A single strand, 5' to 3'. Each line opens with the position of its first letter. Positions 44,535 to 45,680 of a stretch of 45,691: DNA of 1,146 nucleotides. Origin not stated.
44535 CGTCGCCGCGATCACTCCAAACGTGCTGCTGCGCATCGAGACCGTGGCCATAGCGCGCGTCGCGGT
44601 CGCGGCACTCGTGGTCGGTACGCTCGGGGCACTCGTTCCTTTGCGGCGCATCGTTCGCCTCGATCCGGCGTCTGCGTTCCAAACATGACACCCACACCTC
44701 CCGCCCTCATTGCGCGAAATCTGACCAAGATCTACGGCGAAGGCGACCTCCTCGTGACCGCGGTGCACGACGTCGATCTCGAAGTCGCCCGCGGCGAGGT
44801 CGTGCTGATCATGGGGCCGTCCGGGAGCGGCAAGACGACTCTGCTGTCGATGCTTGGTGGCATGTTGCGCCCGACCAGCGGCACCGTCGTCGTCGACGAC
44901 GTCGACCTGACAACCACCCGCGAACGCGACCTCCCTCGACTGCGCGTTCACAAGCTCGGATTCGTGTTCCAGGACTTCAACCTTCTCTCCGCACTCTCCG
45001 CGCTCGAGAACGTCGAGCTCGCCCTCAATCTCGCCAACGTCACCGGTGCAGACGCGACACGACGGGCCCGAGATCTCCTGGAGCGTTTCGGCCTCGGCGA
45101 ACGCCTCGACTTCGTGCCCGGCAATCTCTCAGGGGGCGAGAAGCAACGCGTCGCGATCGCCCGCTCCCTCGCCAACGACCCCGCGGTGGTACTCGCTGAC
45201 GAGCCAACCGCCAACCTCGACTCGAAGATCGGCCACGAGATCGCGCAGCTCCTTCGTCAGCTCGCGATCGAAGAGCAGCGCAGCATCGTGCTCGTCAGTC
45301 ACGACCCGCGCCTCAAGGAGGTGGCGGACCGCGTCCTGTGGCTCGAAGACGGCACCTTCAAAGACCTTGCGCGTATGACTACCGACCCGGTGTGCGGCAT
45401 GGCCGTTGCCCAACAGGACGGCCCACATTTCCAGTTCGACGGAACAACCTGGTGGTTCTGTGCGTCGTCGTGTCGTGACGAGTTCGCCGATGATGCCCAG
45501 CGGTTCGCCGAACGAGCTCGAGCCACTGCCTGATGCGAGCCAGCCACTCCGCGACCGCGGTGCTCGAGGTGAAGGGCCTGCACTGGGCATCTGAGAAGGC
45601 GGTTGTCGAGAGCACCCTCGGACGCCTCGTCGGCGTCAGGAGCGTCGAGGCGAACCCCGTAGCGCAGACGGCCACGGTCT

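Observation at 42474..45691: FtsX/MacB-type ABC exporter whose ATPase carries a YHS metal-binding domain, start/stop-coupled to a P1B-type ATPase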

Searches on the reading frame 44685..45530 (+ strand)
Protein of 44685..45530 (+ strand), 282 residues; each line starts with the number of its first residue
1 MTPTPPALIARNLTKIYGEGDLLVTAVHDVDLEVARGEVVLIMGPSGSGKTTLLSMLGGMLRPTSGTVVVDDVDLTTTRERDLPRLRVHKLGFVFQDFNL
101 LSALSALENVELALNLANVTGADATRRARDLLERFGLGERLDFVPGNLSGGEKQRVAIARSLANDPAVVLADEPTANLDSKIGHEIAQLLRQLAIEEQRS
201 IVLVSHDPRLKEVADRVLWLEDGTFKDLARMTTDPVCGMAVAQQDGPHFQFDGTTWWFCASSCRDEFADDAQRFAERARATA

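Call 5: search_protein_families(library=pfam, proteins=[window:44685-45530:+], max_evalue=0.01)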
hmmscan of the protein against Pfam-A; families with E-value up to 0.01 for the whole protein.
window:44685-45530:+ (282 aa): 17 families
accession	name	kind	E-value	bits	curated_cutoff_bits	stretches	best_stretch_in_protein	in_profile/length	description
PF00005.33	ABC_tran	-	2.2e-34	119.5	25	1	28-176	2-137/137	ABC transporter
PF13304.12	AAA_21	-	1.2e-08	35.8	27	1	131-210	221-302/304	AAA domain, putative AbiEii toxin, Type IV TA system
PF04945.19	YHS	-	1.6e-07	31.6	30.3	1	233-277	2-46/47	YHS domain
PF02463.25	SMC_N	-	2.5e-06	27.5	40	1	139-218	134-209/220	RecF/RecN/SMC N terminal domain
PF24273.1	TRASH_HVO_1752_C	-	1.4e-05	25.6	27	1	236-278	6-47/47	HVO_1752, C-terminal TRASH domain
PF13191.12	AAA_16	-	8.2e-05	23.6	32.6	1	34-133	19-121/167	AAA ATPase domain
PF13555.12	AAA_29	-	0.00013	22.1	27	1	28-55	13-40/61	P-loop containing region of AAA domain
PF13401.12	AAA_22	-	0.0011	19.7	27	1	38-74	6-43/130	AAA domain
PF20720.3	nSTAND3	-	0.0022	18.1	27.2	1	37-57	17-37/155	Novel STAND NTPase 3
PF13238.12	AAA_18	-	0.0033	18.3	29.4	0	40-74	1-33/128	AAA domain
PF06414.18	Zeta_toxin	-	0.0036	17.2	22.3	1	38-72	17-51/199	Zeta toxin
PF25199.1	nSTAND_NTPase5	-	0.0048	17.2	34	1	32-62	36-66/145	Novel STAND NTPase 5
PF13481.12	AAA_25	-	0.0055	16.8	27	0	35-57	31-53/195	AAA domain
PF13671.12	AAA_33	-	0.0069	17.1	27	0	39-75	1-34/143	AAA domain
PF00437.27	T2SSE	-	0.0069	15.5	24.9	0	39-66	144-171/370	Type II/IV secretion system protein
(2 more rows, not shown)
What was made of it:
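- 44685..45362 (+): Nucleotide-binding domain of the ABC ATPase (residues 1-226), with complete catalytic motifs. ABC_tran E 2e-34 (call 5).
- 45363..45533 (+): Short linker plus the C-terminal YHS/TRASH metal-binding domain of the same polypeptide (residues 227-282, then the stop). YHS PF04945 31.6 bits against a cut-off of 30.3 (call 5).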

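Call 7: find_homologous_proteins(query=window:44685-45530:+, max_evalue=1e-10)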
Query window:44685-45530:+ (282 aa): 8000 proteins with E <= 1e-10 among 8000 candidates; the best 120 are listed.
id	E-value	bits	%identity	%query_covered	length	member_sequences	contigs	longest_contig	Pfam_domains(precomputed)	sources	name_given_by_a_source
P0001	8.3e-182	621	100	100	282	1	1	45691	PF04945.20,PF00005.34,PF02463.26,PF13304.13,PF24273.2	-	-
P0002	1.2e-167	574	93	100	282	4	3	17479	PF04945.20,PF00005.34,PF02463.26,PF13304.13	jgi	-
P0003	3.5e-159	546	87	100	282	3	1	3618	PF04945.20,PF00005.34,PF13304.13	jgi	jgi:putative ABC transport system ATP-binding protein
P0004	1.2e-151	522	85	100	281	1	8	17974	PF04945.20,PF00005.34,PF13304.13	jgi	jgi:putative ABC transport system ATP-binding protein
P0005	4.2e-140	484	79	98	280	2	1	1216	PF04945.20,PF00005.34,PF02463.26,PF13304.13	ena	-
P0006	1.5e-139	482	77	100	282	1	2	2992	PF04945.20,PF00005.34,PF02463.26,PF13304.13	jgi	-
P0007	8.2e-139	480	76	99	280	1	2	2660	PF04945.20,PF00005.34,PF02463.26,PF13304.13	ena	-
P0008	2.2e-138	478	78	96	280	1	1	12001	PF04945.20,PF00005.34,PF02463.26,PF13304.13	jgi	jgi:putative ABC transport system ATP-binding protein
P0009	2.6e-136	471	75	96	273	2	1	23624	PF04945.20,PF00005.34,PF02463.26,PF13304.13,PF13191.13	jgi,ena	-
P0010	4.5e-136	471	75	97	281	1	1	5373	PF04945.20,PF00005.34,PF02463.26,PF13304.13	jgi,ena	-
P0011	3.2e-134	465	75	99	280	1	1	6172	PF04945.20,PF00005.34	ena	-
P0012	1.8e-133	462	76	96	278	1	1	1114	PF04945.20,PF00005.34,PF02463.26,PF13304.13,PF13191.13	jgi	jgi:putative ABC transport system ATP-binding protein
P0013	3.7e-133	461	76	96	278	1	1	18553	PF04945.20,PF00005.34,PF02463.26,PF13304.13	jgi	jgi:putative ABC transport system ATP-binding protein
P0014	3.3e-132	458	75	98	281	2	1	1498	PF04945.20,PF00005.34,PF02463.26,PF13304.13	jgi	jgi:putative ABC transport system ATP-binding protein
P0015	6.6e-132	457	76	96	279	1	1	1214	PF04945.20,PF00005.34,PF02463.26,PF13304.13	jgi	jgi:putative ABC transport system ATP-binding protein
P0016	9.1e-132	456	75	96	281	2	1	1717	PF04945.20,PF00005.34,PF02463.26,PF13304.13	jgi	jgi:putative ABC transport system ATP-binding protein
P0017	1.0e-130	453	76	97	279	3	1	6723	PF04945.20,PF00005.34,PF02463.26,PF13304.13,PF13191.13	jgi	jgi:putative ABC transport system ATP-binding protein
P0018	7.5e-130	450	72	99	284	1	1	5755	PF04945.20,PF00005.34,PF02463.26,PF13304.13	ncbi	-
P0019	6.6e-129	447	74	97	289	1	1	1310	PF04945.20,PF00005.34,PF13304.13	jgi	jgi:putative ABC transport system ATP-binding protein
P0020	3.0e-128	445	70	99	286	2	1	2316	PF04945.20,PF00005.34,PF02463.26,PF13304.13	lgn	-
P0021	6.0e-128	444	73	97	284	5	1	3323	PF04945.20,PF00005.34,PF13555.13,PF02463.26,PF13304.13,PF13191.13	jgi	jgi:putative ABC transport system ATP-binding protein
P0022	7.8e-128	444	72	95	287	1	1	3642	PF04945.20,PF00005.34,PF02463.26,PF13304.13,PF13191.13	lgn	-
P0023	9.3e-128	443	74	95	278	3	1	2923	PF04945.20,PF00005.34,PF02463.26,PF13304.13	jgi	jgi:putative ABC transport system ATP-binding protein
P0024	2.4e-127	442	74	95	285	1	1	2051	PF04945.20,PF00005.34,PF02463.26,PF13304.13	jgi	jgi:putative ABC transport system ATP-binding protein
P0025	2.6e-127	442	73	96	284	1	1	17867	PF04945.20,PF00005.34,PF13555.13,PF02463.26,PF13304.13,PF13191.13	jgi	jgi:putative ABC transport system ATP-binding protein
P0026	3.1e-127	442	71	99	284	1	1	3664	PF04945.20,PF00005.34,PF02463.26,PF13304.13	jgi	jgi:putative ABC transport system ATP-binding protein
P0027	6.7e-127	441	72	97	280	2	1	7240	PF04945.20,PF00005.34,PF13555.13,PF02463.26,PF13304.13,PF13191.13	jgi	jgi:putative ABC transport system ATP-binding protein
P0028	1.1e-126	440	71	99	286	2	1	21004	PF04945.20,PF00005.34,PF02463.26,PF13304.13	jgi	jgi:putative ABC transport system ATP-binding protein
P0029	1.4e-126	440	72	97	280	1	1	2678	PF04945.20,PF00005.34,PF02463.26,PF13304.13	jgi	-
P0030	1.5e-126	439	72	97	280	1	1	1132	PF04945.20,PF00005.34,PF02463.26,PF13304.13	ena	-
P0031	2.9e-126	438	72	97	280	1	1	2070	PF04945.20,PF00005.34,PF02463.26,PF13304.13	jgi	-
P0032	3.9e-126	438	71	97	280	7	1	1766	PF00005.34,PF02463.26,PF13304.13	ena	-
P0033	3.0e-125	435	72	99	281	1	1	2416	PF04945.20,PF00005.34,PF02463.26,PF13304.13,PF13191.13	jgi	jgi:putative ABC transport system ATP-binding protein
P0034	5.0e-125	434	72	97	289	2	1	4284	PF04945.20,PF00005.34,PF02463.26,PF13304.13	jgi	jgi:putative ABC transport system ATP-binding protein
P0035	1.9e-124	432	72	96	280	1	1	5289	PF04945.20,PF00005.34,PF02463.26,PF13304.13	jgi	jgi:putative ABC transport system ATP-binding protein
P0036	1.4e-123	430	71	95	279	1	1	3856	PF04945.20,PF00005.34,PF13304.13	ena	-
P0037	5.3e-123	428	71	96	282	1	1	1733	PF04945.20,PF00005.34,PF02463.26,PF13304.13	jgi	-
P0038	1.0e-122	427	70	96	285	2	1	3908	PF04945.20,PF00005.34,PF02463.26,PF13304.13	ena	-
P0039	2.1e-122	426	69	96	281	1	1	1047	PF04945.20,PF00005.34,PF02463.26,PF13304.13,PF13191.13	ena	-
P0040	2.1e-122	426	69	98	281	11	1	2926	PF04945.20,PF00005.34,PF02463.26,PF13304.13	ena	-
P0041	1.9e-121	423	69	100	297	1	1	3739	PF04945.20,PF00005.34,PF13555.13,PF02463.26,PF13304.13,PF13191.13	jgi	jgi:putative ABC transport system ATP-binding protein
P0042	2.5e-121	422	75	92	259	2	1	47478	PF04945.20,PF00005.34,PF02463.26,PF13304.13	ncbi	ncbi:MAG: ATP-binding cassette domain-containing protein [Acidimicrobiia bacterium]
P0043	6.7e-121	421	69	99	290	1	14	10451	PF04945.20,PF00005.34,PF02463.26,PF13304.13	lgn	-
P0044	4.5e-120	418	70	96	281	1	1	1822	PF04945.20,PF00005.34,PF02463.26,PF13304.13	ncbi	-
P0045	2.6e-119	416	69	96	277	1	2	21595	PF04945.20,PF00005.34,PF02463.26,PF13304.13,PF13191.13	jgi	jgi:putative ABC transport system ATP-binding protein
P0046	1.0e-118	414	68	99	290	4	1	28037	PF04945.20,PF00005.34,PF02463.26,PF25199.2,PF13304.13,PF13191.13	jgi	jgi:putative ABC transport system ATP-binding protein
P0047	1.2e-118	413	70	96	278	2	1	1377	PF04945.20,PF00005.34,PF02463.26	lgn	-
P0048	1.9e-118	413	71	96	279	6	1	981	PF04945.20,PF00005.34,PF02463.26,PF13304.13,PF13191.13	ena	-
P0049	7.2e-118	411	69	98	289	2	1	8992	PF04945.20,PF00005.34,PF02463.26,PF13304.13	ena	-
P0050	1.5e-117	410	68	96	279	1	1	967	PF04945.20,PF00005.34,PF02463.26,PF13304.13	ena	-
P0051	2.9e-117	409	69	98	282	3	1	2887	PF04945.20,PF00005.34,PF13555.13,PF02463.26,PF25199.2,PF13304.13,PF13191.13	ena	-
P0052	2.9e-117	409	69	96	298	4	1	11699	PF04945.20,PF00005.34,PF02463.26,PF13304.13,PF13191.13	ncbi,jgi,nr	ncbi:MAG TPA: ATP-binding cassette domain-containing protein [Actinomycetes bacterium]|jgi:putative 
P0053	6.5e-117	408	69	95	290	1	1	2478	PF04945.20,PF00005.34,PF02463.26,PF13304.13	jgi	jgi:putative ABC transport system ATP-binding protein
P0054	1.1e-116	407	69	95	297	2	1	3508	PF00005.34,PF02463.26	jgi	jgi:putative ABC transport system ATP-binding protein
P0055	1.2e-116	407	70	94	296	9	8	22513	PF04945.20,PF00005.34,PF02463.26,PF13304.13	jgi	jgi:putative ABC transport system ATP-binding protein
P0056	3.1e-116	406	67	96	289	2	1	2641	PF04945.20,PF00005.34,PF02463.26,PF25199.2,PF13304.13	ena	-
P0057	3.3e-116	405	70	95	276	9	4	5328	PF04945.20,PF00005.34,PF02463.26,PF13304.13,PF13191.13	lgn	-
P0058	6.9e-116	404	68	98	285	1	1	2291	PF00005.34,PF02463.26,PF13191.13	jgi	jgi:putative ABC transport system ATP-binding protein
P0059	1.1e-115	404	66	97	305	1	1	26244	PF04945.20,PF00005.34,PF02463.26,PF13304.13,PF13191.13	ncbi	-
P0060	1.2e-115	404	68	98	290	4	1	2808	PF04945.20,PF00005.34,PF02463.26,PF13304.13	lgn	-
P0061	1.4e-115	403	69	95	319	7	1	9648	PF04945.20,PF00005.34,PF02463.26,PF13304.13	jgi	jgi:putative ABC transport system ATP-binding protein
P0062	1.6e-115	403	69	95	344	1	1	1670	PF04945.20,PF00005.34,PF02463.26,PF13304.13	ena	-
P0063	1.8e-115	403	68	95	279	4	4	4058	PF04945.20,PF00005.34,PF02463.26,PF13304.13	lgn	-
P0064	1.8e-115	403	67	98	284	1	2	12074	PF04945.20,PF00005.34,PF02463.26,PF13304.13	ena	-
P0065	2.1e-115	403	70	93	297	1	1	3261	PF04945.20,PF00005.34,PF02463.26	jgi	jgi:putative ABC transport system ATP-binding protein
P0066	2.2e-115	403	69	96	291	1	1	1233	PF04945.20,PF00005.34,PF02463.26,PF13304.13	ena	-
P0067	3.2e-115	402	69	95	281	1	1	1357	PF04945.20,PF00005.34,PF13401.13,PF02463.26,PF13304.13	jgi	jgi:putative ABC transport system ATP-binding protein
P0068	3.4e-115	402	68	95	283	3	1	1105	PF04945.20,PF00005.34,PF02463.26,PF13304.13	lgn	-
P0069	4.0e-115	402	69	96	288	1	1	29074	PF04945.20,PF00005.34,PF02463.26,PF13304.13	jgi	jgi:putative ABC transport system ATP-binding protein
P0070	5.1e-115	402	70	99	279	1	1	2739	PF04945.20,PF00005.34,PF02463.26,PF13304.13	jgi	jgi:putative ABC transport system ATP-binding protein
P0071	5.3e-115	401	68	95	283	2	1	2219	PF04945.20,PF00005.34,PF02463.26,PF13304.13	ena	-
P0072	5.6e-115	401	67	96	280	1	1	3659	PF04945.20,PF00005.34,PF13401.13,PF02463.26,PF13304.13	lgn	-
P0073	5.9e-115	401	70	93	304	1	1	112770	PF04945.20,PF00005.34,PF02463.26,PF13304.13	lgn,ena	-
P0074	5.9e-115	401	71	93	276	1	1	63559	PF04945.20,PF00005.34,PF02463.26,PF13304.13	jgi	jgi:putative ABC transport system ATP-binding protein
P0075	6.7e-115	401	69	94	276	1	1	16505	PF04945.20,PF00005.34,PF02463.26,PF13304.13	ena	-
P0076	9.0e-115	401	70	95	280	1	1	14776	PF04945.20,PF00005.34,PF02463.26,PF13304.13,PF24273.2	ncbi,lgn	-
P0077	1.1e-114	400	68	96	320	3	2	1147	PF04945.20,PF00005.34,PF02463.26,PF13304.13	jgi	jgi:putative ABC transport system ATP-binding protein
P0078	1.2e-114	400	67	98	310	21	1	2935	PF04945.20,PF00005.34,PF02463.26,PF13304.13,PF13191.13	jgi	jgi:putative ABC transport system ATP-binding protein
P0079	1.4e-114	400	68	98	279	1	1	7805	PF04945.20,PF00005.34,PF02463.26,PF13304.13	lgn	-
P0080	1.5e-114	400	68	96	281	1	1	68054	PF04945.20,PF00005.34,PF02463.26,PF13304.13,PF13191.13,PF24273.2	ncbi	-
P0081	1.6e-114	400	69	95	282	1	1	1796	PF04945.20,PF00005.34,PF02463.26,PF13304.13,PF13191.13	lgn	-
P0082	1.7e-114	400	69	95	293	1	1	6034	PF04945.20,PF00005.34,PF02463.26,PF13304.13,PF13191.13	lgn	-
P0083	1.7e-114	400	69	95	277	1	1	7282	PF04945.20,PF00005.34,PF02463.26,PF13304.13,PF13191.13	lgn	-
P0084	1.7e-114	400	66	97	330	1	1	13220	PF04945.20,PF00005.34,PF02463.26,PF13304.13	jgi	jgi:putative ABC transport system ATP-binding protein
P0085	1.8e-114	400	69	96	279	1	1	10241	PF04945.20,PF00005.34,PF02463.26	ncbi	-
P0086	2.0e-114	400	68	95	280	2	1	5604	PF04945.20,PF00005.34,PF02463.26,PF13304.13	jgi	jgi:putative ABC transport system ATP-binding protein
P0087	2.1e-114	400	70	95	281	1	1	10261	PF04945.20,PF00005.34,PF02463.26,PF13304.13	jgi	jgi:putative ABC transport system ATP-binding protein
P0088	2.2e-114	399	67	97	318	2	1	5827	PF04945.20,PF00005.34,PF02463.26,PF13304.13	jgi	jgi:putative ABC transport system ATP-binding protein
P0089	3.1e-114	399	68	98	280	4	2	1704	PF04945.20,PF00005.34,PF02463.26,PF13304.13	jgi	-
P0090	3.1e-114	399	69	95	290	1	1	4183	PF04945.20,PF00005.34,PF02463.26,PF13304.13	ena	-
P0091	5.8e-114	398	67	96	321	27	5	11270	PF04945.20,PF00005.34,PF02463.26,PF13304.13,PF13191.13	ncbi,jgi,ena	-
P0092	6.2e-114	398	68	96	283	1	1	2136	PF04945.20,PF00005.34,PF02463.26,PF13304.13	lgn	-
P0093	6.4e-114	398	68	95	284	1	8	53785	PF04945.20,PF00005.34,PF02463.26,PF13304.13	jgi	jgi:putative ABC transport system ATP-binding protein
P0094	6.5e-114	398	68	95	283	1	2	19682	PF04945.20,PF00005.34,PF02463.26,PF13304.13,PF13191.13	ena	-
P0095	8.4e-114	398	68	96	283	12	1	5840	PF04945.20,PF00005.34,PF02463.26,PF13304.13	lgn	-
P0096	8.7e-114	398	68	95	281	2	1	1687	PF04945.20,PF00005.34,PF02463.26,PF13304.13,PF13191.13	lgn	-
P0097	8.7e-114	398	69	95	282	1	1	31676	PF04945.20,PF00005.34,PF02463.26,PF13304.13,PF13191.13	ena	-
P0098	9.0e-114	397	67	96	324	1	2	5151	PF04945.20,PF00005.34,PF02463.26,PF13304.13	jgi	jgi:putative ABC transport system ATP-binding protein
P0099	9.7e-114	397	67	96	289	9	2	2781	PF04945.20,PF00005.34,PF02463.26,PF13304.13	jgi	jgi:putative ABC transport system ATP-binding protein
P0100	9.8e-114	397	68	95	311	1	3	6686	PF04945.20,PF00005.34,PF02463.26,PF13304.13,PF13191.13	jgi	jgi:putative ABC transport system ATP-binding protein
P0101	9.9e-114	397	69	96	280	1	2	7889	PF04945.20,PF00005.34,PF02463.26,PF13304.13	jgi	jgi:putative ABC transport system ATP-binding protein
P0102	9.9e-114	397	69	93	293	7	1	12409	PF00005.34,PF02463.26,PF13191.13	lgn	-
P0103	1.3e-113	397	67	95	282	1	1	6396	PF04945.20,PF00005.34,PF02463.26,PF13304.13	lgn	-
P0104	1.5e-113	397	69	95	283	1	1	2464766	PF04945.20,PF00005.34,PF02463.26,PF13304.13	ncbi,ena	-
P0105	1.5e-113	397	65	97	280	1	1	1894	PF04945.20,PF00005.34,PF02463.26,PF13304.13,PF13191.13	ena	-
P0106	1.5e-113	397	67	96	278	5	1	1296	PF04945.20,PF00005.34,PF02463.26,PF13304.13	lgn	-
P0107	1.6e-113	397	67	98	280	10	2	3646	PF04945.20,PF00005.34,PF02463.26,PF13304.13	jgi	-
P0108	1.7e-113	397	68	95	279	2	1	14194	PF04945.20,PF00005.34,PF02463.26,PF13304.13,PF13191.13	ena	-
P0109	1.9e-113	396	69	94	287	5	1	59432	PF04945.20,PF00005.34,PF02463.26,PF13304.13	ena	-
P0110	2.4e-113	396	69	96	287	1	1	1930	PF04945.20,PF00005.34,PF02463.26,PF13304.13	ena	-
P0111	2.7e-113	396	68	95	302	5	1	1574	PF04945.20,PF00005.34,PF02463.26,PF13304.13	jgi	-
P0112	2.7e-113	396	67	96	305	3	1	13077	PF04945.20,PF00005.34,PF02463.26,PF13304.13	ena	-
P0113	2.8e-113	396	67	96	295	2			PF04945.20,PF00005.34,PF02463.26,PF13304.13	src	-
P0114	2.9e-113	396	67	96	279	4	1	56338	PF04945.20,PF00005.34,PF02463.26,PF13304.13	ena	-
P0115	3.0e-113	396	68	97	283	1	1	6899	PF04945.20,PF00005.34,PF02463.26,PF13304.13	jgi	jgi:putative ABC transport system ATP-binding protein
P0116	3.0e-113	396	69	95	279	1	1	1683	PF04945.20,PF00005.34,PF02463.26,PF13304.13,PF13191.13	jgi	jgi:putative ABC transport system ATP-binding protein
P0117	3.8e-113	395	68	95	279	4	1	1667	PF04945.20,PF00005.34,PF02463.26,PF13304.13,PF13191.13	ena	-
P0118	3.8e-113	395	68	96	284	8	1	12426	PF04945.20,PF00005.34,PF02463.26,PF13304.13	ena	-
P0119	3.9e-113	395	67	96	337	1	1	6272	PF04945.20,PF00005.34,PF02463.26,PF13304.13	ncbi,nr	ncbi:MAG TPA: ATP-binding cassette domain-containing protein [Actinomycetes bacterium]|nr:ATP-bindin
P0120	5.4e-113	395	67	98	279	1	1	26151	PF04945.20,PF00005.34,PF02463.26,PF13304.13,PF13191.13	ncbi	-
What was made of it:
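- On YHS/TRASH domain (PF04945): The same domain is precomputed in 116 of the 120 listed homologs (call 7).
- All 120 listed homologs are about 280 aa, and 116 carry a recorded PF04945 hit with PF00005 (call 7).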

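Call 9: find_related_loci(query=window:44685-45530:+, collection=genome_contigs, flank=8000)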
Query window:44685-45530:+ (282 aa) in genome_contigs; peptide patterns used: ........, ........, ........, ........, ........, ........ (x = any residue, [..] = any of these).
599 stretches matched a pattern (row limit reached: there are more); 309 encode a relative of the query (tblastn E <= 1e-3); the best 80 are kept; 80 distinct loci.
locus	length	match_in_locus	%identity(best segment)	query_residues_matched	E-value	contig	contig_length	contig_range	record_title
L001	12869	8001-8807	68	12-280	3e-120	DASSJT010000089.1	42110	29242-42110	MAG TPA_asm: Dermatophilaceae bacterium isolate SMAG_U1122 k141_455231, whole genome shotgun sequence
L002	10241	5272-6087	69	7-277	2e-119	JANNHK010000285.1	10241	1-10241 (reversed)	MAG: Actinomycetes bacterium isolate SOY_6_C_metabat_267 SOY_6_C_k141_3513135, whole genome shotgun sequence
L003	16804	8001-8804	69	7-274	3e-118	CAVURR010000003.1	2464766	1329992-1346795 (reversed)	MAG: uncultured Iamiaceae bacterium isolate MFD09730.bin.2.15 genome assembly, contig: contig_171, whole genome shotgun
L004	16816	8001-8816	67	7-278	5e-118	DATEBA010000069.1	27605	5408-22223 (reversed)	MAG TPA_asm: Actinomycetota bacterium isolate SMAG_U8232 k141_717748, whole genome shotgun sequence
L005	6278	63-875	68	4-274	1e-117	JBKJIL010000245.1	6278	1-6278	MAG: Acidimicrobiales bacterium isolate ant_bin.159 S1Ck117_1064397_flag_1_multi_8.0000_len_6278, whole genome shotgun s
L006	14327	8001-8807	70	7-275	3e-116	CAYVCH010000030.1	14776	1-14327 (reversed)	MAG TPA_asm: uncultured Actinomycetes bacterium isolate binchicken_co30_51 genome assembly, contig: NODE_2805_length_147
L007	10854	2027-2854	67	7-282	2e-116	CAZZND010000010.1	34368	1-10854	MAG TPA_asm: uncultured Actinomycetes bacterium isolate SRP119689_co1_113 genome assembly, contig: NODE_1550_length_3436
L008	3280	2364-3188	67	2-276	1e-117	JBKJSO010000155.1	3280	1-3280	MAG: Acidimicrobiales bacterium isolate ant_bin.582 S1Ck117_375553_flag_0_multi_7.9779_len_3280, whole genome shotgun se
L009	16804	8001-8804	66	7-274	1e-114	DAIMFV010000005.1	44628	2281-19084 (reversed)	MAG TPA_asm: Acidimicrobiales bacterium isolate CTOTU2458 NODE_366_length_44628_cov_5.981042, whole genome shotgun seque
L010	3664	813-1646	65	1-274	1e-114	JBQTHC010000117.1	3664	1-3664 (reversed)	MAG: Microthrixaceae bacterium isolate SAW230 c_000000223528, whole genome shotgun sequence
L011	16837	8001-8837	63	1-279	1e-111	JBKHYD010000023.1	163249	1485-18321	MAG: Acidimicrobiia bacterium isolate N_bin.6.orig k127_760017, whole genome shotgun sequence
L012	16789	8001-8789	68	12-274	3e-111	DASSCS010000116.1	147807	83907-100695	MAG TPA_asm: Acidimicrobiales bacterium isolate SMAG_U928 k141_296678, whole genome shotgun sequence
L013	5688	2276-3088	63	7-277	1e-110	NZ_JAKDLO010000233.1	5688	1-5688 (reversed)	MAG: Intrasporangium sp. isolate 43_S57 43_S57_NODE_1670_length_5688_cov_13.981360, whole genome shotgun sequence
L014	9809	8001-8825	60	4-277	4e-109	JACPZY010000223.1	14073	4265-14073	MAG: Actinomycetota bacterium isolate NC_groundwater_902_Pr1_S-0.2um_50_15 Montesol18-Sp2_coassembly_scaffold_1027291, w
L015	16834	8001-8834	62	3-276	6e-109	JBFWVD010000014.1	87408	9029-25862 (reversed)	MAG: Acidimicrobiia bacterium isolate CA_2019_TPBF_86 NODE_2254_length_87408_cov_6.253767_TPBF, whole genome shotgun seq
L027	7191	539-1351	58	12-274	8e-102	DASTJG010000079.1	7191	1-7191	MAG TPA_asm: Anaerolineales bacterium isolate SMAG_U1430 k141_818358, whole genome shotgun sequence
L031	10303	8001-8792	59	12-274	1e-101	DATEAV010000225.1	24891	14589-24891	MAG TPA_asm: Anaerolineales bacterium isolate SMAG_U8227 k141_3632339, whole genome shotgun sequence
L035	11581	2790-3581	58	12-274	4e-101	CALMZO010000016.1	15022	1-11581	MAG TPA_asm: uncultured Chloroflexi bacterium isolate SRR6670122_bin.22_CONCOCT_v1.1_MAG genome assembly, contig: ERZ534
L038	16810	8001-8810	57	6-274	1e-100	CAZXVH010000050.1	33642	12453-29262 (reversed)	MAG TPA_asm: uncultured Ardenticatenaceae bacterium isolate binchicken_co235_31 genome assembly, contig: NODE_3074_lengt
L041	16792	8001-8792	59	12-274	5e-100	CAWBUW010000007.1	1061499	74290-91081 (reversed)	MAG: uncultured Chloroflexia bacterium isolate MFD03899.bin.1.41 genome assembly, contig: contig_14422, whole genome sho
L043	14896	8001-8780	60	8-267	4e-99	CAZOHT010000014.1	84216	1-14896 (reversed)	MAG TPA_asm: uncultured Anaerolineaceae bacterium isolate SRP173033_co1_331 genome assembly, contig: NODE_367_length_842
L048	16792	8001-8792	59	4-267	2e-98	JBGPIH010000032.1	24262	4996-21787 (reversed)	MAG: Candidatus Limnocylindria bacterium isolate OBJ_0618_7090110_339 k141_2679090_length_24262_cov_60.1618, whole genom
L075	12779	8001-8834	54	1-278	1e-90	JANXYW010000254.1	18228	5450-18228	MAG: Chloroflexi bacterium isolate GL140_4_metabat_127_sub GL140_4_k141_1866076, whole genome shotgun sequence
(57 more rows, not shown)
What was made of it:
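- The best 80 are 22 Actinomycetota, 57 Chloroflexota and 1 Gemmatimonadota (call 9).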
